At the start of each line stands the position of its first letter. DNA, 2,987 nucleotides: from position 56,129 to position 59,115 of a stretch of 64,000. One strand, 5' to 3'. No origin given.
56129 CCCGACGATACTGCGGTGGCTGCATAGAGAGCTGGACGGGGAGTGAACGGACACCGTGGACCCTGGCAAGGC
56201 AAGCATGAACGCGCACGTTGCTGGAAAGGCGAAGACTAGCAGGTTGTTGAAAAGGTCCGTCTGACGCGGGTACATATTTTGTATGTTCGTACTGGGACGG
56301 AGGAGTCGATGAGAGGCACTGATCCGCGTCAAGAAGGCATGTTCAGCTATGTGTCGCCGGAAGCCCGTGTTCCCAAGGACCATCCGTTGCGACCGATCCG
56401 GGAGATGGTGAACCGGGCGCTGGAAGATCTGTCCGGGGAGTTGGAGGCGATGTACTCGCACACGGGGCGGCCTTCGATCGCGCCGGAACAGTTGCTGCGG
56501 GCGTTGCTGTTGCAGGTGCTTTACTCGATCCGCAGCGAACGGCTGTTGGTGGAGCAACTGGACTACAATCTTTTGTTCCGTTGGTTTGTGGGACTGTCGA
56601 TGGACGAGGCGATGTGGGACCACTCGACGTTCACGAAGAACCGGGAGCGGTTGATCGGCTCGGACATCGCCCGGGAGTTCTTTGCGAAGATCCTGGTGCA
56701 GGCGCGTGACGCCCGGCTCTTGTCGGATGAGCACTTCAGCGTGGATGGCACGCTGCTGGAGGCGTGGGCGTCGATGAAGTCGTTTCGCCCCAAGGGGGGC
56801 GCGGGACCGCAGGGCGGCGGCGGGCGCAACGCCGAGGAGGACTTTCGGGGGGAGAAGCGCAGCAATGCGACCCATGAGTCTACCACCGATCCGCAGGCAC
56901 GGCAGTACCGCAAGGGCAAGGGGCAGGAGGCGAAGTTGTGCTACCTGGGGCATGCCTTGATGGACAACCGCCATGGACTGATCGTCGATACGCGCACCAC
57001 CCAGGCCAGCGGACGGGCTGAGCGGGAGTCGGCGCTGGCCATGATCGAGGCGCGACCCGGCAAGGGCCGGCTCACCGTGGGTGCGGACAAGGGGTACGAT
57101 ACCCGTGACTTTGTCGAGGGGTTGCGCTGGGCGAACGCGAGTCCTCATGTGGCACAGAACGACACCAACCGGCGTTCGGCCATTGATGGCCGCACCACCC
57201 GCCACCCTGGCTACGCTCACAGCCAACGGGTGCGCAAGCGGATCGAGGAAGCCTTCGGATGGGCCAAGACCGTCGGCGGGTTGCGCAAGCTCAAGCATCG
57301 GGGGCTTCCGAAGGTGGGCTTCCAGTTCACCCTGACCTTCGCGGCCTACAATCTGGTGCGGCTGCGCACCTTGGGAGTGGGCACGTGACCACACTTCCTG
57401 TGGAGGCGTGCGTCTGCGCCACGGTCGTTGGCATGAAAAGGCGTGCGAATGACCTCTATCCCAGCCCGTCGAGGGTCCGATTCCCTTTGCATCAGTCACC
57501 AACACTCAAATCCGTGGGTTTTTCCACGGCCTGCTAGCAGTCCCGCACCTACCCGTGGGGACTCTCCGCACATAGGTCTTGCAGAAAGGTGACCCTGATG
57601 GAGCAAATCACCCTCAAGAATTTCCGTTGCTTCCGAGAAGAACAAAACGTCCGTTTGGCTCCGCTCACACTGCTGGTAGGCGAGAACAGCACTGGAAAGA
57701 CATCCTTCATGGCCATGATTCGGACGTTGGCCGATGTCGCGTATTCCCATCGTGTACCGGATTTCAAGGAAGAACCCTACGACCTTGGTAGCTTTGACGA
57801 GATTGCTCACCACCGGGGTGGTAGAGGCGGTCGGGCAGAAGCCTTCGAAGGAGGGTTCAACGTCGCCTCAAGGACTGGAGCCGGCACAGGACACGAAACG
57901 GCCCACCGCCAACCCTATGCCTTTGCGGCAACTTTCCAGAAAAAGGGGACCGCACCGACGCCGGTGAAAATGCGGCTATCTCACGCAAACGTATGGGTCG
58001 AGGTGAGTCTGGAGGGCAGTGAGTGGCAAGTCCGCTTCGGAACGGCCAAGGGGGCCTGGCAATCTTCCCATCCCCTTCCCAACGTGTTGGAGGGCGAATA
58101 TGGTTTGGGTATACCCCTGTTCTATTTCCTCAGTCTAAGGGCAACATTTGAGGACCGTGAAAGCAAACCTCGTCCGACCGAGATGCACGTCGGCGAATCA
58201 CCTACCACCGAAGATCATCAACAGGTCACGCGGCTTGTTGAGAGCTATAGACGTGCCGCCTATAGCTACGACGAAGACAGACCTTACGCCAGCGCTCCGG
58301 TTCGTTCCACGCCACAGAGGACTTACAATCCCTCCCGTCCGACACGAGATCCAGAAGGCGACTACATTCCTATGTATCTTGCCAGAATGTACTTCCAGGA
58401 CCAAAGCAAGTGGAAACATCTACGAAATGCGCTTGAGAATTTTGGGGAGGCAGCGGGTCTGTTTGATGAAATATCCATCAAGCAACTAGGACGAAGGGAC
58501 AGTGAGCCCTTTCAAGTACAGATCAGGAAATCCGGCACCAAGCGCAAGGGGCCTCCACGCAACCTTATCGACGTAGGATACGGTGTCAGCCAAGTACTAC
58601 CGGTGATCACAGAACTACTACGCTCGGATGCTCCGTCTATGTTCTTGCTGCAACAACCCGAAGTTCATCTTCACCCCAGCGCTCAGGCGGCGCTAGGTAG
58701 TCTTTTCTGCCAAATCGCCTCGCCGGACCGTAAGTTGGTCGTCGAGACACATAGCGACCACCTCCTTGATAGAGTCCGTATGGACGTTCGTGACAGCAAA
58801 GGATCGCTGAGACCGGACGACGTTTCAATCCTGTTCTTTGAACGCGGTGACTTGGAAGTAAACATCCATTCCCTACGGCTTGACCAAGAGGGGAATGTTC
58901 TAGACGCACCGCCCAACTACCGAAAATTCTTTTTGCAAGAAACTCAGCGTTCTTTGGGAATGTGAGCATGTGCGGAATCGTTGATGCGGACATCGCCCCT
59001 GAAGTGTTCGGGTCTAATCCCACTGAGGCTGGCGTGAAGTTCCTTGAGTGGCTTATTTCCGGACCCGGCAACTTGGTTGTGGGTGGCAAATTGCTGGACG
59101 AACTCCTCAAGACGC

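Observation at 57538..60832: Low-GC island with a translationally coupled ABC/AAA_21-type ATPase and a small PIN-like protein: candidate defence/abortive-infection-like module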

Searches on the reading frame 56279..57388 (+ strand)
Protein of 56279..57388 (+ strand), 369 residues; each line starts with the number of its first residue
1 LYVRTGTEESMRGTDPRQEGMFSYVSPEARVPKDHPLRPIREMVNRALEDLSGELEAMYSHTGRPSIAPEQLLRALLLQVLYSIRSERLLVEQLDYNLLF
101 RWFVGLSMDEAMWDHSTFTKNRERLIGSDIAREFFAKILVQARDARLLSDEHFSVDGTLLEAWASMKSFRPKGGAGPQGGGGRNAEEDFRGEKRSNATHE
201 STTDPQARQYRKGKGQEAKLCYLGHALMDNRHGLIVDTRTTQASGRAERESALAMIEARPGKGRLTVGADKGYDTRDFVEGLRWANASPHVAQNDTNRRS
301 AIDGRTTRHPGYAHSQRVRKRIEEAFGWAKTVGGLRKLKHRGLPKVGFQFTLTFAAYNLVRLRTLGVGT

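Call 3: search_protein_families(library=pfam, proteins=[window:56279-57388:+], max_evalue=1)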
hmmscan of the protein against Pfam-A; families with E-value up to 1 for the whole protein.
window:56279-57388:+ (369 aa): 6 families
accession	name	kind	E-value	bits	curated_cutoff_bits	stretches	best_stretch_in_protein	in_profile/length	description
PF05598.16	DUF772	-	6.1e-26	90.7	23.1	1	63-138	1-74/74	Transposase domain (DUF772)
PF01609.27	DDE_Tnp_1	-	1.2e-13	51.8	23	1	202-359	16-200/200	Transposase DDE domain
PF13751.12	DDE_Tnp_1_6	-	3.7e-08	34.1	25.1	1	303-362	65-124/125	Transposase DDE domain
PF13586.12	DDE_Tnp_1_2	-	0.035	15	29.2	1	268-339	2-65/86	Transposase DDE domain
PF15915.11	BAT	-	0.17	12.1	25.8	1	247-287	94-134/156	GAF and HTH_10 associated domain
PF18275.7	His_Me_b4a2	-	0.27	11.7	25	1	210-234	3-27/52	His-Me finger endonuclease beta4-alpha2 domain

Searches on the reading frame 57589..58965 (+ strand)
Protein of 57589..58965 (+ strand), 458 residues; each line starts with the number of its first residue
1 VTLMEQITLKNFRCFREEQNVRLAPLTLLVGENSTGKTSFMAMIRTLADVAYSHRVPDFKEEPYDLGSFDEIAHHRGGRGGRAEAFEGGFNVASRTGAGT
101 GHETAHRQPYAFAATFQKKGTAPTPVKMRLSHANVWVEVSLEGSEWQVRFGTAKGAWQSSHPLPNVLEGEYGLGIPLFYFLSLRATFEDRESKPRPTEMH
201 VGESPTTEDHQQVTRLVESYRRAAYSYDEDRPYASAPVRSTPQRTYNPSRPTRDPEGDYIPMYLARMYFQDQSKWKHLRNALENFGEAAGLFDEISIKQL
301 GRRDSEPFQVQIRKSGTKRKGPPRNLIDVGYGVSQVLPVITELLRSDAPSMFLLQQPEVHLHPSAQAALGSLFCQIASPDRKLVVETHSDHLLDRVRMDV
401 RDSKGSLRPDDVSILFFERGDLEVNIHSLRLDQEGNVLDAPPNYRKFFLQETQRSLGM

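Call 3: search_protein_families(library=pfam, proteins=[window:57589-58965:+], max_evalue=1)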
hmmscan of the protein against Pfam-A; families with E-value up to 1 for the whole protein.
window:57589-58965:+ (458 aa): 9 families
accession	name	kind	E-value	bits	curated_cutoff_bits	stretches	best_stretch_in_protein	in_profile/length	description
PF13175.12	AAA_15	-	7.8e-21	75.5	32.1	2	5-70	4-69/374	AAA ATPase domain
PF13304.12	AAA_21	-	4.5e-18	66.8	27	2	292-394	195-304/304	AAA domain, putative AbiEii toxin, Type IV TA system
PF13476.12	AAA_23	-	6.1e-07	30.7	27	1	6-45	1-40/201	AAA domain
PF11398.14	DUF2813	-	0.00091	19.1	21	1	3-59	2-60/372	Protein of unknown function (DUF2813)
PF02463.25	SMC_N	-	0.0021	18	40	1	4-45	2-45/220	RecF/RecN/SMC N terminal domain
PF12476.13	DUF3696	-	0.0026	18.4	22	1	408-442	2-39/52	Protein of unknown function (DUF3696)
PF13555.12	AAA_29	-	0.023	14.9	27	1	5-45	2-44/61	P-loop containing region of AAA domain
PF24795.1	WDR62-MABP1_CC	-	0.076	13.9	28.2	0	362-397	75-110/112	WRD62/MABP1 coiled-coil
PF13191.12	AAA_16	-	0.1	13.5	32.6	0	25-45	25-45/167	AAA ATPase domain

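Call 4: search_protein_families(library=padloc, proteins=[window:57589-58965:+], max_evalue=1)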
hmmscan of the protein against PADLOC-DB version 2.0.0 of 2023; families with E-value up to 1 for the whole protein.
window:57589-58965:+ (458 aa): 128 families (the best 25 are shown)
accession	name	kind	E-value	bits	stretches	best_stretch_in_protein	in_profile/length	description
PDLC03878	NsnB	-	4.2e-49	166.2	1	4-443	2-330/345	-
PDLC04707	PDC-M55A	-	5.4e-32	109.3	2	321-442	271-396/421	-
PDLC04148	HEC-03B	-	7.6e-32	108.9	2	269-444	263-433/458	-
PDLC02979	AriA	-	3.5e-23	81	2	4-58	3-57/373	-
PDLC02980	AriA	-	6.7e-18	63.7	2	316-394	225-304/304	-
PDLC04175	HEC-01A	-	6.4e-17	59.6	2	203-398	131-317/363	-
PDLC04178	HEC-01A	-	1.7e-14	51.7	2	4-50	9-54/399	-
PDLC04177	HEC-01A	-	2.1e-14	51.3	2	256-396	216-343/393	-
PDLC04183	HEC-01A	-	3.6e-14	50.6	2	6-78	7-74/402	-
PDLC00094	GajA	-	3.6e-13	46.8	2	4-65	3-61/569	AAA ATPase domain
PDLC00067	GajA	-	3e-12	43.8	2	3-45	4-45/604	AAA ATPase domain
PDLC04180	HEC-01A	-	5.3e-12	43.6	2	4-52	3-50/382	-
PDLC02358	Old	-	1.7e-11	41.6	2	3-48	3-47/578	Old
PDLC04393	PDC-M07A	-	2.3e-11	41.4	2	4-61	2-58/435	-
PDLC04135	mad3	-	3.2e-11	41.4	2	5-68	3-69/374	mads_3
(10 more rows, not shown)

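Call 5: search_protein_families(library=ncbifam, proteins=[window:57589-58965:+], max_evalue=1)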
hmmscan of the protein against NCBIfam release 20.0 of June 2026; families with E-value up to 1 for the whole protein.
window:57589-58965:+ (458 aa): 6 families
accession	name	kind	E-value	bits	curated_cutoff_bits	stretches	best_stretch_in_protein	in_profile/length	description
NF047739.1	antiphage_MADS3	equivalog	1.3e-07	31.1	420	1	4-58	2-55/427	methylation-associated defense system AAA family ATPase MAD3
NF041760.1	PtuA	equivalog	1.1e-05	24.6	500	1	4-44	52-92/524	retron Ec78 anti-phage system effector ATPase PtuA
TIGR00611.2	recf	equivalog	1.7e-05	24.1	172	1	5-47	2-44/339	DNA replication/repair protein RecF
NF053563.1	Rkd4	equivalog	4.6e-05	21.8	860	1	4-42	3-41/747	arcadin-4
NF038234.1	retron_eff_Eco8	equivalog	0.0017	17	250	1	5-45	4-44/679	retron Eco8 family effector endonuclease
TIGR03185.1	DNA_S_dndD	equivalog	0.0055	15.2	245.85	1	3-45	2-49/650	DNA sulfur modification protein DndD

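Call 39: find_encoding_contigs(protein=window:57589-58965:+, flank=10000, max_places=6)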
Protein window:57589-58965:+ (458 aa): no gene with exactly this product is on record in the collection.

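Call 49: search_solved_structures(query=window:57589-58962:+, max_evalue=0.01)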
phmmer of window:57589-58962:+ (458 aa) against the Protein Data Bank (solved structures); distinct sequences matched with E-value up to 0.01: 9.
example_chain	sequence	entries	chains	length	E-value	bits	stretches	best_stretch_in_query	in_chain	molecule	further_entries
6p74_A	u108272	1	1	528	1.7e-09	40.4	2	4-55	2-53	Putative ATP-dependent endonuclease of the OLD family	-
8sm3_A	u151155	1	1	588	0.00021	23.6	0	5-50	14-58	Endonuclease GajA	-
8wy4_A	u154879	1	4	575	0.00022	23.5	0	5-50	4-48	Endonuclease GajA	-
8jq9_B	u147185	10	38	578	0.00023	23.5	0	5-50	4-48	Endonuclease GajA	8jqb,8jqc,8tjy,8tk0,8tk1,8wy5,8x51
8j4t_A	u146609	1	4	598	0.00023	23.5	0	5-50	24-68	Endonuclease GajA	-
8u7i_A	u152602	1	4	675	0.00031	23.1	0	5-50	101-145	Endonuclease GajA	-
9nnb_C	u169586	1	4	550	0.00067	22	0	348-443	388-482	Retron I-A effector PtuA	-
9nnk_C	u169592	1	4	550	0.00069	21.9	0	348-443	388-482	Retreon I-A effector PtuA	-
9kjx_B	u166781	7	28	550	0.0017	20.6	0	4-47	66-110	AAA family ATPase | Retron I-A effector PtuA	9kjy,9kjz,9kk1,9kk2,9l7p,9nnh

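Call 51: find_homologous_proteins(query=window:57589-58962:+, max_evalue=0.001)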
Query window:57589-58962:+ (458 aa): 7950 proteins with E <= 0.001 among 8000 candidates; the best 120 are listed.
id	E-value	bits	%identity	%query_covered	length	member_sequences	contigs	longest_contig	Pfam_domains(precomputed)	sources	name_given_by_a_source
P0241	0.0e+0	1046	100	99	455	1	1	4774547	PF13175.13,PF13476.13,PF13304.13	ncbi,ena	-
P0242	1.1e-245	834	79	99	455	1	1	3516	PF13175.13,PF13304.13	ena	-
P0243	4.9e-202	690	67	99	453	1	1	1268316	PF13175.13,PF13476.13,PF13304.13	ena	-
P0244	2.8e-198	678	66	99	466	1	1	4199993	PF13175.13,PF13476.13,PF13304.13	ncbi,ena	-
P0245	1.6e-196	672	66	99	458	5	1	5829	PF13175.13,PF13476.13,PF13304.13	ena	-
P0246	5.1e-196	670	66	99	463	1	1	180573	PF13175.13,PF13476.13,PF13304.13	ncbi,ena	-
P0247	3.3e-195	667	66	99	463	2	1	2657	PF13175.13,PF13476.13,PF13304.13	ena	-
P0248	6.0e-195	667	65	99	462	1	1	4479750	PF13175.13,PF13476.13,PF13304.13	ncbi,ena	-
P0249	6.1e-194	663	66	99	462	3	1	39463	PF13175.13,PF13476.13,PF13304.13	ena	-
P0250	1.1e-193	662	66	99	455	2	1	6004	PF13175.13,PF13476.13,PF13304.13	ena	-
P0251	3.0e-193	661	64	99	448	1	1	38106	PF13175.13,PF13476.13,PF13304.13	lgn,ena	-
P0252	3.3e-193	661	65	99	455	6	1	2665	PF13175.13,PF13476.13,PF13304.13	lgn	-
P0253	1.5e-192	659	65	99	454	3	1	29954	PF13175.13,PF13476.13,PF13304.13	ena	-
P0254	1.1e-191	656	64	100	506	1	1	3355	PF13175.13,PF13476.13,PF13304.13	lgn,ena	-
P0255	2.4e-191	655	64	99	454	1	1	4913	PF13175.13,PF13476.13,PF13304.13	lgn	-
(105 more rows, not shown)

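Call 52: find_encoding_contigs(protein=P0241, flank=3000, max_places=2)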
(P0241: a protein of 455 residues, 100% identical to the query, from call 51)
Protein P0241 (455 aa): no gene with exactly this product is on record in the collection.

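Call 70: predict_structure(alignment_id=A5)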
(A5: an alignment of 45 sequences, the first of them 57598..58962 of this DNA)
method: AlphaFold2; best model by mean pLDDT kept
length: 455 residues; sequences in the alignment: 45
mean_pLDDT: 70.7   pTM: 0.72
mean pLDDT of the five models: 70.7, 67.2, 57.6, 56.0, 54.2
residues with pLDDT >= 90: 32; 70-90: 230; 50-70: 136; < 50: 57
segments of 3 or more residues with pLDDT < 50: 93-102, 166-168, 183-189, 235-240, 247-253, 314-329, 388-394
pLDDT, mean of each block of 10 residues (from residue 1): 87 80 77 80 86 75 83 64 91 44 75 88 91 90 87 80 56 66 46 60 84 82 72 52 51 58 81 85 69 75 67 42 36 68 76 61 70 80 63 50 70 63 75 77 70 63
secondary structure, 60 per line:
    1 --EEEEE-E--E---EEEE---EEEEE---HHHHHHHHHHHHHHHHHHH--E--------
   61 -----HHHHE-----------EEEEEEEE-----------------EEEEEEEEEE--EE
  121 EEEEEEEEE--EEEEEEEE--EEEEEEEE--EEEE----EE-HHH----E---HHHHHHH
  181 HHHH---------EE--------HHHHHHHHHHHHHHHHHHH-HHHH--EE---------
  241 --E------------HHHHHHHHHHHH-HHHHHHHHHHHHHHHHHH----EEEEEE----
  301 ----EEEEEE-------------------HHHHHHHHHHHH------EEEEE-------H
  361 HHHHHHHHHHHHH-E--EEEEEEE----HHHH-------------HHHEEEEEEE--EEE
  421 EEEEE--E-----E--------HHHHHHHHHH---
elements in order: E3-7 E16-19 E23-27 H31-49 H66-69 E82-89 E107-116 E119-129 E132-139 E142-149 E152-155 H174-184 H204-222 H224-227 H256-267 H269-286 E291-296 E305-310 H330-341 E348-352 H360-373 E378-384 H389-392 E409-415 E418-425 H443-452

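Call 72: fold_search(model_id=the predicted structure, library=pdb)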
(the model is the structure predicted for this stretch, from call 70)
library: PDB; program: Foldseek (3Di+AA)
matches with E <= 10: 686; with E <= 0.001: 121
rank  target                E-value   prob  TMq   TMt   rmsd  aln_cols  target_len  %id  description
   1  3qkt_A                3.0e-09  1.00  0.35  0.45  16.9       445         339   13  Rad50 ABC-ATPase with adjacent coiled-coil region in complex with AMP-PNP (released 2011-03-30)
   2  4ncj_C                5.1e-09  1.00  0.35  0.46  11.6       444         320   11  Crystal Structure of Pyrococcus furiosis Rad50 R805E mutation with ADP Beryllium Flouride (released 2014-03-05)
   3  3qkt_D                1.3e-08  1.00  0.36  0.48  11.0       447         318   12  Rad50 ABC-ATPase with adjacent coiled-coil region in complex with AMP-PNP (released 2011-03-30)
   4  4ncj_B                1.4e-08  1.00  0.37  0.50  11.2       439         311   12  Crystal Structure of Pyrococcus furiosis Rad50 R805E mutation with ADP Beryllium Flouride (released 2014-03-05)
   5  8x5i_D                2.1e-08  1.00  0.39  0.33  13.5       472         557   14  Structure of ATP/Mg2+ bound Gabija GajA (released 2024-02-28)
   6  5h68_B                2.2e-08  1.00  0.43  0.56  14.2       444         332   11  Crystal structure of an engaged dimer of the Geobacillus stearothermophilus SMC head domain (released 2017-03-15)
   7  4ncj_D                3.0e-08  1.00  0.31  0.41  12.6       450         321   11  Crystal Structure of Pyrococcus furiosis Rad50 R805E mutation with ADP Beryllium Flouride (released 2014-03-05)
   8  5h68_A                3.4e-08  1.00  0.46  0.60   7.0       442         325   10  Crystal structure of an engaged dimer of the Geobacillus stearothermophilus SMC head domain (released 2017-03-15)
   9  6zz6_B                5.6e-08  1.00  0.37  0.39  17.3       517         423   12  Cryo-EM structure of S.cerevisiae cohesin-Scc2-DNA complex (released 2020-09-30)
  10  3qku_B                6.3e-08  1.00  0.40  0.56   9.8       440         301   12  Mre11 Rad50 binding domain in complex with Rad50 and AMP-PNP (released 2011-03-30)
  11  8rod_A                6.7e-08  1.00  0.40  0.50  17.6       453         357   10  Human cohesin SMC1A-HD(shortCC-EQ)/RAD21-C complex - Open/closed P-loop conformation (released 2024-09-11)
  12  5dny_B                7.9e-08  1.00  0.34  0.41  15.3       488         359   11  Structure of the ATPrS-Mre11/Rad50-DNA complex (released 2016-02-24)
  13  4nck_B                8.9e-08  1.00  0.33  0.45  12.8       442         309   12  Crystal Structure of Pyrococcus furiosis Rad50 R797G mutation (released 2014-03-05)
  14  8u7i_A                1.0e-07  1.00  0.38  0.29  20.2       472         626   13  Structure of the phage immune evasion protein Gad1 bound to the Gabija GajAB complex (released 2023-11-22)
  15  4ncj_A                1.0e-07  1.00  0.35  0.46  11.2       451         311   10  Crystal Structure of Pyrococcus furiosis Rad50 R805E mutation with ADP Beryllium Flouride (released 2014-03-05)
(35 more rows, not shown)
